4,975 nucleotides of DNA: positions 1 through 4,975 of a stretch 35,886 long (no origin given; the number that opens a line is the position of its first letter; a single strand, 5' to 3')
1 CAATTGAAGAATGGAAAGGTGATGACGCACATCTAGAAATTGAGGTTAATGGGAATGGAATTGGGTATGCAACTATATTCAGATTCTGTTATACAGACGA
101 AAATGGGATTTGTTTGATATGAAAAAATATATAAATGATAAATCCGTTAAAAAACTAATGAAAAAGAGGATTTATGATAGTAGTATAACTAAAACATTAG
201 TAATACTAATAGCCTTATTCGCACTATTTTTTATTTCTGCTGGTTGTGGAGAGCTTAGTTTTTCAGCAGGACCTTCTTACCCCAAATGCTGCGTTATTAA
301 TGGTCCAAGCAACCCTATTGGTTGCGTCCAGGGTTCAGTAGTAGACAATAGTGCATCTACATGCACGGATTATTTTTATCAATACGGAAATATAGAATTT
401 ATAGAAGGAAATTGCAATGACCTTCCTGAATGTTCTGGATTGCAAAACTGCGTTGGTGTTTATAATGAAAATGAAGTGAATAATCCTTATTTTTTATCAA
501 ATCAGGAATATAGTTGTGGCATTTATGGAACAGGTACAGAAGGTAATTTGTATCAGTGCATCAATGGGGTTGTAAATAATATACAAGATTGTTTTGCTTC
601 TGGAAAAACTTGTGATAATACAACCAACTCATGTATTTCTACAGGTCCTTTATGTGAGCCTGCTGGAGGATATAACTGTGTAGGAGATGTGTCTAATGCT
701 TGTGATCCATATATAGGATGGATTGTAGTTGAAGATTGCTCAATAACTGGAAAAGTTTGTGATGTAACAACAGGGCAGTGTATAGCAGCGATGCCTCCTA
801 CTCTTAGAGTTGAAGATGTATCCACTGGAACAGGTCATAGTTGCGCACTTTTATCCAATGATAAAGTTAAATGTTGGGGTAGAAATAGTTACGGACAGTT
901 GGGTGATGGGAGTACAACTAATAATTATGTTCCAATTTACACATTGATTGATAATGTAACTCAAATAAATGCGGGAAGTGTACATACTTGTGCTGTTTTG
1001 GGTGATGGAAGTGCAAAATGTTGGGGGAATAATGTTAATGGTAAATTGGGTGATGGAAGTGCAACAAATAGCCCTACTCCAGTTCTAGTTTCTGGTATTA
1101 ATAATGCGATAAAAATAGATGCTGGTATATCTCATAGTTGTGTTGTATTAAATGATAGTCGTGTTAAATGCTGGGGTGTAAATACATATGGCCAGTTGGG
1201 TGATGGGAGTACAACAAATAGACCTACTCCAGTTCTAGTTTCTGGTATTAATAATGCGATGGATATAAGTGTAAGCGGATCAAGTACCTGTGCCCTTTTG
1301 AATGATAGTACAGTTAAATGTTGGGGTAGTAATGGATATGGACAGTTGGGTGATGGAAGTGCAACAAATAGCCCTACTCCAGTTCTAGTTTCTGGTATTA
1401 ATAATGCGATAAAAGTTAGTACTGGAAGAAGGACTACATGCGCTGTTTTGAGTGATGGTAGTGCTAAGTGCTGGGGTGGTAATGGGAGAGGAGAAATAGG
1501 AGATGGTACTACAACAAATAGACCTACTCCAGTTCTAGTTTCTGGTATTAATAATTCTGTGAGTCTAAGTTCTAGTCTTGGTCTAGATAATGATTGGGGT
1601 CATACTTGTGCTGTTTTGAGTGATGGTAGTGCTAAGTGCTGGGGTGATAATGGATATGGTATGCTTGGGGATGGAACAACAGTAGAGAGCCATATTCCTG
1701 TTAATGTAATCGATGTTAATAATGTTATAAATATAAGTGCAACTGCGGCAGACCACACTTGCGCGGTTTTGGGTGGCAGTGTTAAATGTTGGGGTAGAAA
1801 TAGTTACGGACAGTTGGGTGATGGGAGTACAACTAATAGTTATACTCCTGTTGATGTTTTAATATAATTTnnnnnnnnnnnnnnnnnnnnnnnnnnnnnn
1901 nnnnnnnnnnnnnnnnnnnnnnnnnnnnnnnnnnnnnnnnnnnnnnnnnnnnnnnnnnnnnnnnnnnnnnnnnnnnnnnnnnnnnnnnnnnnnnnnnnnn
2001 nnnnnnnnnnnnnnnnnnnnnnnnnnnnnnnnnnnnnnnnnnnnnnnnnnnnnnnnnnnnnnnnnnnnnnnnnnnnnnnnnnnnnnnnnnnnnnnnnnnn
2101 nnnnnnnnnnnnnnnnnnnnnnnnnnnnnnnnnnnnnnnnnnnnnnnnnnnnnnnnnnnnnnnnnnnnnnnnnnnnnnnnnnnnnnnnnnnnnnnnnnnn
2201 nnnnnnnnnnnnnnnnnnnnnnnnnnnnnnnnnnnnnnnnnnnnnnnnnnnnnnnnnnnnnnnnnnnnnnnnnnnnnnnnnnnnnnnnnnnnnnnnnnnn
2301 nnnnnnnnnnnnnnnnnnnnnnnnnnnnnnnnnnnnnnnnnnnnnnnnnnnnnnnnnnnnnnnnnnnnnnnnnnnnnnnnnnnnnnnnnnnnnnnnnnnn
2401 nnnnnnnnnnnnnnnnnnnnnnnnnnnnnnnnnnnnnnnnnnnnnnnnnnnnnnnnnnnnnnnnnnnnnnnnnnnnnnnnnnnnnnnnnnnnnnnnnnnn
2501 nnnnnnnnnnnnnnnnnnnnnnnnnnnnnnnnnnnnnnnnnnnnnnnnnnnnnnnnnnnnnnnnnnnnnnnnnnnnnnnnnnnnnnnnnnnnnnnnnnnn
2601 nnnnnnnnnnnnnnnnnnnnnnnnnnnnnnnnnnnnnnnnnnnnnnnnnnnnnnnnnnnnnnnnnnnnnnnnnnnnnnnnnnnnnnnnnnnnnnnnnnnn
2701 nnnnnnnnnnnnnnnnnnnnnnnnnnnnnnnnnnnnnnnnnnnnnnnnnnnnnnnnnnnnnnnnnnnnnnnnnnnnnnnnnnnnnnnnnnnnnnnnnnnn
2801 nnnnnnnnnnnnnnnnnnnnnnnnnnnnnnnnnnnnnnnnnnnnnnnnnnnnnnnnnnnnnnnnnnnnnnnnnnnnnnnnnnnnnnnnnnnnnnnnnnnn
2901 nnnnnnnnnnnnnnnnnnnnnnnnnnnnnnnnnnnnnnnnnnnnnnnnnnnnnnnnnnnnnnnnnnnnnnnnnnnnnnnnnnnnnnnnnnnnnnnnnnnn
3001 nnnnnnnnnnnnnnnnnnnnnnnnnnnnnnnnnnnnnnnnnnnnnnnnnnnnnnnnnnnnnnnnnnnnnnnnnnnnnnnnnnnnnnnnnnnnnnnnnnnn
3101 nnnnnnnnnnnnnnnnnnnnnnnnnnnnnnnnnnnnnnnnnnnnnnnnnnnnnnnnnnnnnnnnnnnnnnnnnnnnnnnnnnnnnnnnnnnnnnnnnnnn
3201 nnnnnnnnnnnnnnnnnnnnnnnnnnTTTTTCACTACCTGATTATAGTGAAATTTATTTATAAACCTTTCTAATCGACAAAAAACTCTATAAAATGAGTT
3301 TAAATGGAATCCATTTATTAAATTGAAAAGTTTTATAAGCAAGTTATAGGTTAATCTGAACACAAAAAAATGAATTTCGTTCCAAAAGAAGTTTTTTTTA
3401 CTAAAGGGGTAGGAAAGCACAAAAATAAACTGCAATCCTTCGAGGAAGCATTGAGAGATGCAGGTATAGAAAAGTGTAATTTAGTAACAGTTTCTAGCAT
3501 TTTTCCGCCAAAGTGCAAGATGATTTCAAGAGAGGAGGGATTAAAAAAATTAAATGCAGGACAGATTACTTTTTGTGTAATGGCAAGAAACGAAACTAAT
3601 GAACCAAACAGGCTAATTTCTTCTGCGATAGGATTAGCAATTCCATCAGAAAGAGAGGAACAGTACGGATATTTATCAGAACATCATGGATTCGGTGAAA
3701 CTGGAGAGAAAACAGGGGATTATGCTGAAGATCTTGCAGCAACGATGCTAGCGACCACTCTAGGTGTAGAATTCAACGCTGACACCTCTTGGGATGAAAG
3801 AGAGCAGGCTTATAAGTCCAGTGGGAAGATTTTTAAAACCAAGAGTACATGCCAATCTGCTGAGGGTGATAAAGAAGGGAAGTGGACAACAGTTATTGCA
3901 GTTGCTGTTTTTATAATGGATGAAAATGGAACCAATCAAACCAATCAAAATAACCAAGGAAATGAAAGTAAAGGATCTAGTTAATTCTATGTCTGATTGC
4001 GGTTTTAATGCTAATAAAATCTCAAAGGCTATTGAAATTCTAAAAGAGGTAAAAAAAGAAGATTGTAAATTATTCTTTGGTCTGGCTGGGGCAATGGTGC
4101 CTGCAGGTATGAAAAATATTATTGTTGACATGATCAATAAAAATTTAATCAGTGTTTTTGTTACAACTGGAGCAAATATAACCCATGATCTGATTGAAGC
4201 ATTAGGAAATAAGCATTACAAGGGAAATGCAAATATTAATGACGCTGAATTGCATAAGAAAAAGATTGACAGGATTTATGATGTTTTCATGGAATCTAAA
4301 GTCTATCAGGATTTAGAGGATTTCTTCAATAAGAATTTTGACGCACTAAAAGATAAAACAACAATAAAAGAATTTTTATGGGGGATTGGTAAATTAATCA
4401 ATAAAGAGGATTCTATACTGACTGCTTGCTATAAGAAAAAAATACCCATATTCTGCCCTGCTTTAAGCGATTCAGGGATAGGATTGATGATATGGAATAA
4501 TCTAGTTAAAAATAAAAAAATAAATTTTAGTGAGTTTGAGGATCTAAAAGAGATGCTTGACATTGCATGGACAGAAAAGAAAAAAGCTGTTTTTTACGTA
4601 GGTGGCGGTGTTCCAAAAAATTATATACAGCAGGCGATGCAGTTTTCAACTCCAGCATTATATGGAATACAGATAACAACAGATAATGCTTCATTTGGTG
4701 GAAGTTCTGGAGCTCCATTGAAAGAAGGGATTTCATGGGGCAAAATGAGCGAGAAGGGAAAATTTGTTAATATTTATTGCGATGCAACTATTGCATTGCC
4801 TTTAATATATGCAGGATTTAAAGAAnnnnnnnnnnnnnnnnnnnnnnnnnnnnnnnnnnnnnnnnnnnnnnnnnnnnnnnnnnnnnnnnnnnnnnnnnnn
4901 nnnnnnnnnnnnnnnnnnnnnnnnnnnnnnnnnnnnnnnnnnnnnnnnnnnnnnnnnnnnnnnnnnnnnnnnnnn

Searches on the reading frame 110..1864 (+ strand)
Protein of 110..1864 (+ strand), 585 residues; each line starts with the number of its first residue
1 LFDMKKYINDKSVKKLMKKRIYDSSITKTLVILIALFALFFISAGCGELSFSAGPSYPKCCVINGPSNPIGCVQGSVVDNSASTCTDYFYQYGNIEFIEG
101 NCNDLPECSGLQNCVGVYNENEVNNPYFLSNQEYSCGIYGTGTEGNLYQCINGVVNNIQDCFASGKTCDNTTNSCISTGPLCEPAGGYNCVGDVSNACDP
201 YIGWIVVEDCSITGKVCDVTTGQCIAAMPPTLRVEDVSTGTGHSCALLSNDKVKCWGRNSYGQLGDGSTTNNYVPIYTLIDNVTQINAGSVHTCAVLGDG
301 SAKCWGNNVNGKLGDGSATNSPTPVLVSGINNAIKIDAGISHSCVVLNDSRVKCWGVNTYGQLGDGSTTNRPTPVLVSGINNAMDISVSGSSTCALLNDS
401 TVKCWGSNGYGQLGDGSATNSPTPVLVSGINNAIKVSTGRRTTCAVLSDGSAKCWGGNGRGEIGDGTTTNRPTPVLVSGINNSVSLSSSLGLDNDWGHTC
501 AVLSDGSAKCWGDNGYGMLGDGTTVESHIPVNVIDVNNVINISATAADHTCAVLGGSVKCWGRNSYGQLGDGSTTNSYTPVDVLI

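Call 45: search_protein_families(library=pfam, proteins=[window:110-1864:+], max_evalue=0.001)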
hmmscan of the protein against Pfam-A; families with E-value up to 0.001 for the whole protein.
window:110-1864:+ (585 aa): 4 families
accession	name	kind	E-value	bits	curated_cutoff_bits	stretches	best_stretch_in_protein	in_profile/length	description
PF25390.1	WD40_RLD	-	3.1e-65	221.3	150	2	233-481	90-348/363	RCC1-like domain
PF00415.24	RCC1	-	1.5e-55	186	21.7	6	404-446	6-50/50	Regulator of chromosome condensation (RCC1) repeat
PF13540.12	RCC1_2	-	1.6e-53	177.7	22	7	234-263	1-30/30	Regulator of chromosome condensation (RCC1) repeat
PF25384.1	Alsin_RLD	-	0.00052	19.9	100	0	335-369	279-313/405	Alsin RCC1-like domain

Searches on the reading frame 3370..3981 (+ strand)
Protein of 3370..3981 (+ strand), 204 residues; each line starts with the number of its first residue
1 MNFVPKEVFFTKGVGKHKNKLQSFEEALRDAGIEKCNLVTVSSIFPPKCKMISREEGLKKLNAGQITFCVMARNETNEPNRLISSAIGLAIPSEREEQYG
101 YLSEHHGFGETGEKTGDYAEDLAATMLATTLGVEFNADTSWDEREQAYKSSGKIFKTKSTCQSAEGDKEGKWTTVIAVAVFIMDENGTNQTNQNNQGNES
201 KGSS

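Call 45: search_protein_families(library=pfam, proteins=[window:3370-3981:+], max_evalue=0.001)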
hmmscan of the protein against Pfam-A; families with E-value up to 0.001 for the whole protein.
window:3370-3981:+ (204 aa): 1 family
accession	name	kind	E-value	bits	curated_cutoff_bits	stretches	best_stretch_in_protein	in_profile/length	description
PF01862.21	PvlArgDC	-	2.5e-64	216.4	22.7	1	4-182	1-161/161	Pyruvoyl-dependent arginine decarboxylase (PvlArgDC)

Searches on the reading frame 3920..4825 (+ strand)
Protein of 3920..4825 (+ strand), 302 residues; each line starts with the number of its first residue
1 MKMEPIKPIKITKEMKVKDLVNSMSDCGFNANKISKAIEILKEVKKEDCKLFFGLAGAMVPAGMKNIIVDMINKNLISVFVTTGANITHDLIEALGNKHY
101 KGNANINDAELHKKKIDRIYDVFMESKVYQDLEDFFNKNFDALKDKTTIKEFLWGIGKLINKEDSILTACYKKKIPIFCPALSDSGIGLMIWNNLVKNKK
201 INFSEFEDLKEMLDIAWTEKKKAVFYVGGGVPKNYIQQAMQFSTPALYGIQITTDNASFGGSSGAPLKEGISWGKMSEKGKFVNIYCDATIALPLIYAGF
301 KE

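Call 45: search_protein_families(library=pfam, proteins=[window:3920-4825:+], max_evalue=0.001)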
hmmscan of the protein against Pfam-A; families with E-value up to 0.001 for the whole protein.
window:3920-4825:+ (302 aa): 1 family
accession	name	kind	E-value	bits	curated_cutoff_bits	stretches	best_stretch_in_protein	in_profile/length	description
PF01916.23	DS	-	4.8e-101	338.3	27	1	19-298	1-286/288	Deoxyhypusine synthase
